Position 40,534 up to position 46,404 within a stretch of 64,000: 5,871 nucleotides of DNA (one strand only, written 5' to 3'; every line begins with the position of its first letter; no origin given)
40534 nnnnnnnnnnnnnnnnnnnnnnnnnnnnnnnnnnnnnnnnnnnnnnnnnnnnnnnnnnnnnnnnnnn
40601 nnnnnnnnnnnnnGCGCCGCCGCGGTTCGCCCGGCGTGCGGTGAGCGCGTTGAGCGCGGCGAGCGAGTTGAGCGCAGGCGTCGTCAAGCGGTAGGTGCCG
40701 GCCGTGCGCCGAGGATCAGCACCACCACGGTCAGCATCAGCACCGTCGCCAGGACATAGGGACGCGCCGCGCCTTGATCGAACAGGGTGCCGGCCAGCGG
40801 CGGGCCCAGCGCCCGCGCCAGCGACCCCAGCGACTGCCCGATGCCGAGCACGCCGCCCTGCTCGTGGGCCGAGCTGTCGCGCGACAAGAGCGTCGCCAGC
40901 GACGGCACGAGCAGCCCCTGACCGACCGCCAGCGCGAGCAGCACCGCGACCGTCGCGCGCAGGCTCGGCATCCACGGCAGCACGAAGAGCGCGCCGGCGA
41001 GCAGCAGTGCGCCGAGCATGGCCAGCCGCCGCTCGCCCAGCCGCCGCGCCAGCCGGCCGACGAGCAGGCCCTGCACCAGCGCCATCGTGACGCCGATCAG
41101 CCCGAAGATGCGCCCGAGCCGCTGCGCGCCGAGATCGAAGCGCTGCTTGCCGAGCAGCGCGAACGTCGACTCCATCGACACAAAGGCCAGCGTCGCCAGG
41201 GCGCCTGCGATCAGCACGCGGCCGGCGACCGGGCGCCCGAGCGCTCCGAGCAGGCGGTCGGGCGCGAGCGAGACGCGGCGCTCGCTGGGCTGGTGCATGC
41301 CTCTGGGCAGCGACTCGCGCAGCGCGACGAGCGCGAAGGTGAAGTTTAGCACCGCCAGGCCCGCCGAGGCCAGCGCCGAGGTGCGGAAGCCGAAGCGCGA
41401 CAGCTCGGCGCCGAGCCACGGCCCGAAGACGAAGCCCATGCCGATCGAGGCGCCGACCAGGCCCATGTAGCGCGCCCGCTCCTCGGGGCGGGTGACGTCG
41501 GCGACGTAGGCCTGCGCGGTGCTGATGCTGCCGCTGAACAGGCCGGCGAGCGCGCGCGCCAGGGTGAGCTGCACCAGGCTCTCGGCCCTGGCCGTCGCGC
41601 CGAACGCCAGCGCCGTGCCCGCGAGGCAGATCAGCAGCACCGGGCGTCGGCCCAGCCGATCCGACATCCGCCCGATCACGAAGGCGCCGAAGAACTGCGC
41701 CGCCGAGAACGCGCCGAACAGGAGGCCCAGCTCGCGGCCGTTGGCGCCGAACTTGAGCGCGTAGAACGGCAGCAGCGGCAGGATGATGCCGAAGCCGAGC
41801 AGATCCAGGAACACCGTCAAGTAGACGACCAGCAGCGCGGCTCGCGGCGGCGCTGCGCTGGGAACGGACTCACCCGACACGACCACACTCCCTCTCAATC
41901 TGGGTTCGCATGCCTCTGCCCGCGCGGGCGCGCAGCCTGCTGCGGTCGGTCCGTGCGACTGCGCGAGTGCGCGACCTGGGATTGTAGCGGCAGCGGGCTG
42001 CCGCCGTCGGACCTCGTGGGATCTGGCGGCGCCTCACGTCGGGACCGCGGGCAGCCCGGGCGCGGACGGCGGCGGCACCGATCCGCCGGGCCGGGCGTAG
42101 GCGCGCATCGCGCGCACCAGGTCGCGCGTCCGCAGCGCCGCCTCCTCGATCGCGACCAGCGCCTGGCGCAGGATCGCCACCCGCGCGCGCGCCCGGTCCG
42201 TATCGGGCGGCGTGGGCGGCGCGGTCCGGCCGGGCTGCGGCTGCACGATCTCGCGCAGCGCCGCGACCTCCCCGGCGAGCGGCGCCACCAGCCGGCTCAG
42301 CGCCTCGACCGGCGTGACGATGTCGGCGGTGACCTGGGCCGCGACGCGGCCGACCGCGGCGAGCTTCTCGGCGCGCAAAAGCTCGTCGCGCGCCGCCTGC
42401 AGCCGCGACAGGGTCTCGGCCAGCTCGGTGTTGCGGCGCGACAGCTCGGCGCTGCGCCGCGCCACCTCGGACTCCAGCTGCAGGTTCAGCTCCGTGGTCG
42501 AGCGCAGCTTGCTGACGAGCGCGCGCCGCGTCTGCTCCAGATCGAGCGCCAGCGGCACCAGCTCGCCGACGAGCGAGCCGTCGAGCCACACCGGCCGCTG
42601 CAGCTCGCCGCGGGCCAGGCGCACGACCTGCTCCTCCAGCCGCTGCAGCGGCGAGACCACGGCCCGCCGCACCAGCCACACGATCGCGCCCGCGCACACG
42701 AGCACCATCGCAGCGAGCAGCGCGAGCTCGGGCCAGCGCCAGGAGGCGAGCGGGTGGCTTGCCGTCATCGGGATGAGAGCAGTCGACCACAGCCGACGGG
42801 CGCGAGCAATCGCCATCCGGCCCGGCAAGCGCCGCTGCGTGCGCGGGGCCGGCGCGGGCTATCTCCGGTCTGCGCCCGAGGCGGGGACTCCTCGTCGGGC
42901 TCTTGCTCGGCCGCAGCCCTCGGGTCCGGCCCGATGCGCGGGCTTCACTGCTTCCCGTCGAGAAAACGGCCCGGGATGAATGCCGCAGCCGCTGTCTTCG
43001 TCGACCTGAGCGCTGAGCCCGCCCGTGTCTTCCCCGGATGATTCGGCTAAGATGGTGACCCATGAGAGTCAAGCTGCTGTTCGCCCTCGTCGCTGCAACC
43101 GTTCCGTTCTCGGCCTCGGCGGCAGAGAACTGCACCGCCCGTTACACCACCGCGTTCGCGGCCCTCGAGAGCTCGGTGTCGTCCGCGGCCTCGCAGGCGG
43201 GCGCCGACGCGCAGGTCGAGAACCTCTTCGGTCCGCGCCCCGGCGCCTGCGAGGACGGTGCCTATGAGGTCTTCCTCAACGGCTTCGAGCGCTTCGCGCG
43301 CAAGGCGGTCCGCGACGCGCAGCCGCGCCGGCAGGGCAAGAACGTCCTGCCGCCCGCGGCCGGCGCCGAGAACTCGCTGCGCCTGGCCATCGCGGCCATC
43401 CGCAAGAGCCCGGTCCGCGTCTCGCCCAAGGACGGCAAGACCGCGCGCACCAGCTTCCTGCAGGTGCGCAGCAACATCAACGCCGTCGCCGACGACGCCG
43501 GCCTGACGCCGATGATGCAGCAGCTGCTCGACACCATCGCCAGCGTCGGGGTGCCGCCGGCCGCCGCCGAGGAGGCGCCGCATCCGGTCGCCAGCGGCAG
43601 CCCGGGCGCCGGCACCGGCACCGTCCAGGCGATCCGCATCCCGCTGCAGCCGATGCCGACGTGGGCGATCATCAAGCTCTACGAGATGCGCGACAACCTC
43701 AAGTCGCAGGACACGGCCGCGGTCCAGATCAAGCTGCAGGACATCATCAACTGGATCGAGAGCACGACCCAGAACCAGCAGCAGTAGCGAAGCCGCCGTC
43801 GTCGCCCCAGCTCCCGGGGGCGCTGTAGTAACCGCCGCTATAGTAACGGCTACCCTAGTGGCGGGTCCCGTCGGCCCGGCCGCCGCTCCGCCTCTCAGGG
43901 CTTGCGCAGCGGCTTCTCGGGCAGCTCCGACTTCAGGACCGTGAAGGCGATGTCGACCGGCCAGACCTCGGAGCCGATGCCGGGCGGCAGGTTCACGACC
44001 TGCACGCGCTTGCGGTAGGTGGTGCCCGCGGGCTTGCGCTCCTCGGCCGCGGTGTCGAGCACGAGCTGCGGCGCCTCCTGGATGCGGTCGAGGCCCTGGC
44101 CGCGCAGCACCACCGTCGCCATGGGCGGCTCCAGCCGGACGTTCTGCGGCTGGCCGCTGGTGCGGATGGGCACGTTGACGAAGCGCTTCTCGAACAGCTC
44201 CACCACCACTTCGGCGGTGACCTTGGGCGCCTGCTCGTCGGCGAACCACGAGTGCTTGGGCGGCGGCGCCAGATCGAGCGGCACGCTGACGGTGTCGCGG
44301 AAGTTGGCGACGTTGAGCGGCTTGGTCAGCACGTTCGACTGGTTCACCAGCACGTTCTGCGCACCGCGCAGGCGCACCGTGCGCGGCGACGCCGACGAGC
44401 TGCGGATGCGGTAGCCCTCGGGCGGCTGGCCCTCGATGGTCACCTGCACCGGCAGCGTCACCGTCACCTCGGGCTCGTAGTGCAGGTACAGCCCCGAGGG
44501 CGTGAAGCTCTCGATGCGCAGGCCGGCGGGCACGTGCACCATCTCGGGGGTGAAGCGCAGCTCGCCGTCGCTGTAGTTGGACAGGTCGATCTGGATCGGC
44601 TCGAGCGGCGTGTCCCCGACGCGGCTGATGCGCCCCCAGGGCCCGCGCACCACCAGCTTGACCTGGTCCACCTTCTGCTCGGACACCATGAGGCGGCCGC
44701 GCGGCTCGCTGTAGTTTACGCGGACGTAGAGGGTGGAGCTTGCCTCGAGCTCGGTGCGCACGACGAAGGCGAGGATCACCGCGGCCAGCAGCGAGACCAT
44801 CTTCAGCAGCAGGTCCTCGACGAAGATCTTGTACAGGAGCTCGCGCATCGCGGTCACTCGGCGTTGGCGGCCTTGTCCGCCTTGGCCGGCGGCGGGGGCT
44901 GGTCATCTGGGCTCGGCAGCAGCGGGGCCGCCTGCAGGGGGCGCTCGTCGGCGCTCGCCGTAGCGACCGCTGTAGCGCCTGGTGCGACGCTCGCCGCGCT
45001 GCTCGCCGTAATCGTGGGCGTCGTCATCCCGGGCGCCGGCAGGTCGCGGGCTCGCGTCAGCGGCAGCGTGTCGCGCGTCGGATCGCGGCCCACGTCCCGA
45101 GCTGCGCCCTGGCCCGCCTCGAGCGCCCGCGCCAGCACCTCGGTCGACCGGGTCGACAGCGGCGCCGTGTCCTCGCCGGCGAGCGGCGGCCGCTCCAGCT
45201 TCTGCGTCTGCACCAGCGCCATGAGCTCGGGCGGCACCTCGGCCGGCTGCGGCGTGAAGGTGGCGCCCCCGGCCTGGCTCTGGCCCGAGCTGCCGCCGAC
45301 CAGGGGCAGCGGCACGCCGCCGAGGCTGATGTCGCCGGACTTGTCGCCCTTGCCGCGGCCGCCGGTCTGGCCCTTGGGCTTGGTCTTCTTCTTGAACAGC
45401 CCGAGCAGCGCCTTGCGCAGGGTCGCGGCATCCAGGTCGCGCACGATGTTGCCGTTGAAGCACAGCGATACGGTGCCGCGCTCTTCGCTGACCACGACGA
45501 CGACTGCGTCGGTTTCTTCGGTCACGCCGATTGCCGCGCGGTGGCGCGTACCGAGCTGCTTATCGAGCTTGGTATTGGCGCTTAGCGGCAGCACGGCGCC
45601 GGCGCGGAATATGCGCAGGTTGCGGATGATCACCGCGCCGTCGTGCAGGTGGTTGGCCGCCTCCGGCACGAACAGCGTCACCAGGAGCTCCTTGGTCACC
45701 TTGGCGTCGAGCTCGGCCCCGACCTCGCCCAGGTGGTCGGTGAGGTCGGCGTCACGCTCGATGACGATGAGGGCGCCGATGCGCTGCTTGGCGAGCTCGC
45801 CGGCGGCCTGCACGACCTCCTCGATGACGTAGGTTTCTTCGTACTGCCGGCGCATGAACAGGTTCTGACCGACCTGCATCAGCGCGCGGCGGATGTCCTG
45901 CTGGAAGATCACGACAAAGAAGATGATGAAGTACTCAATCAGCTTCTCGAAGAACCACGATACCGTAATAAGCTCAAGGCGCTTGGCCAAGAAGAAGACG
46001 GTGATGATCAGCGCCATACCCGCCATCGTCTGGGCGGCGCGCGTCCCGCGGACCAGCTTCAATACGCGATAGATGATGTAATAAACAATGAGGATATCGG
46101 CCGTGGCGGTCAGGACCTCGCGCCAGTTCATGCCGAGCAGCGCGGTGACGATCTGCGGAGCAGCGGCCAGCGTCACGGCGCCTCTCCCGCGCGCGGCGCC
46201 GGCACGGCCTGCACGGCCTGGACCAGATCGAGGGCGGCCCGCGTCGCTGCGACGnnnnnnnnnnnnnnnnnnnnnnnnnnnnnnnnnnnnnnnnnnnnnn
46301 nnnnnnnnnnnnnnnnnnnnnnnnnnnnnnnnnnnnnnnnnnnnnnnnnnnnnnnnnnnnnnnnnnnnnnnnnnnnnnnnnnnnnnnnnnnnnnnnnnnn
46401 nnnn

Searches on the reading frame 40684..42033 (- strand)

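Call 9: search_protein_families(library=pfam, proteins=[window:40684-42033:-], max_evalue=0.001)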
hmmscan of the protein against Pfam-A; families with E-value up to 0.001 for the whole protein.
window:40684-42033:- (449 aa): 5 families
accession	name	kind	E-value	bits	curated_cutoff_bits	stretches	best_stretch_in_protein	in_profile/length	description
PF07690.21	MFS_1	-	1.1e-66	225.6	33.4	2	71-411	2-347/347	Major Facilitator Superfamily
PF00083.30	Sugar_tr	-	5.1e-14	52.4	22.3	1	102-241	48-194/452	Sugar (and other) transporter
PF13347.12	MFS_2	-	7.3e-11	41.7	27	1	187-372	142-325/427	MFS/sugar transport protein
PF12832.13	MFS_1_like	-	6e-06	26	25.2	1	80-423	14-367/373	MFS_1 like family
PF03825.22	Nuc_H_symport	-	0.00063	19.3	25.9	1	73-233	10-179/400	Nucleoside H+ symporter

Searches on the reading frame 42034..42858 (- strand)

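Call 9: search_protein_families(library=pfam, proteins=[window:42034-42858:-], max_evalue=0.001)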
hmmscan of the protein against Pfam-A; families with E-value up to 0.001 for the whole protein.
window:42034-42858:- (274 aa): 1 family
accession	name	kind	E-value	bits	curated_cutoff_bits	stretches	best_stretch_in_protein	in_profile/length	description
PF00672.30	HAMP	-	0.00023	21.9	25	1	62-114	1-51/53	HAMP domain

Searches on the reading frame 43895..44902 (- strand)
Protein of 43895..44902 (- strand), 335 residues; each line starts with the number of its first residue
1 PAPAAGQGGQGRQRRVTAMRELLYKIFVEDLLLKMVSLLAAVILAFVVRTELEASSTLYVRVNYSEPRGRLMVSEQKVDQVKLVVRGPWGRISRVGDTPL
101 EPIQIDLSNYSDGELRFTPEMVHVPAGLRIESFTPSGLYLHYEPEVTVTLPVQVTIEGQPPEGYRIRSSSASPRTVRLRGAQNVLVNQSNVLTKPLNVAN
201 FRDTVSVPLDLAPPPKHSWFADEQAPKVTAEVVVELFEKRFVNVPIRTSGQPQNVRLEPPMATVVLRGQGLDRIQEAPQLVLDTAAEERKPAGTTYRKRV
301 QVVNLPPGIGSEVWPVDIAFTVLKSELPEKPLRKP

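Call 50: search_protein_families(library=pfam, proteins=[window:43895-44902:-], max_evalue=0.001)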
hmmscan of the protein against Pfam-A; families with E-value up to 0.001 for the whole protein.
window:43895-44902:- (335 aa): 1 family
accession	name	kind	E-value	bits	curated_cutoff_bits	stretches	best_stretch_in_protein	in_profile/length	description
PF07949.17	YbbR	-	6.7e-15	55.6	22.3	1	151-215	2-67/81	YbbR-like protein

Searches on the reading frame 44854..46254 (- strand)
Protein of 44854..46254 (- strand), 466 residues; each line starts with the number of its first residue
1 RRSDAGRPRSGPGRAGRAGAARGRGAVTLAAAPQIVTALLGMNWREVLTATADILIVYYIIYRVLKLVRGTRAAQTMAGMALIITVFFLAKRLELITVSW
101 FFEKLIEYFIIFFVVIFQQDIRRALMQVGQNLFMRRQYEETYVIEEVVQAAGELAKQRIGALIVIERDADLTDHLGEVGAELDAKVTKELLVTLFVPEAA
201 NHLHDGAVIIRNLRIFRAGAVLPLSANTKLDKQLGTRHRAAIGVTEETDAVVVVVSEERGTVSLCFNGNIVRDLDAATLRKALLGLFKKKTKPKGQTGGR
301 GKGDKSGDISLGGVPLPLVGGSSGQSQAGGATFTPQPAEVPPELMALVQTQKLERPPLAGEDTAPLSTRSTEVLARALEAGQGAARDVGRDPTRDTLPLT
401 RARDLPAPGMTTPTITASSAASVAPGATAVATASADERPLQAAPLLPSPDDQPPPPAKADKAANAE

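Call 50: search_protein_families(library=pfam, proteins=[window:44854-46254:-], max_evalue=0.001)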
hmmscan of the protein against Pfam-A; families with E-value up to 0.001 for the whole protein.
window:44854-46254:- (466 aa): 2 families
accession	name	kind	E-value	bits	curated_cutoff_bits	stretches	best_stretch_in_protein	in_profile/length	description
PF02457.21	DAC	-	2e-39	134.3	27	1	149-269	2-118/119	DisA bacterial checkpoint controller nucleotide-binding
PF19293.4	CdaA_N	-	1.3e-05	25.7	23.8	1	52-121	11-81/81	CdaA N-terminal transmembrane domain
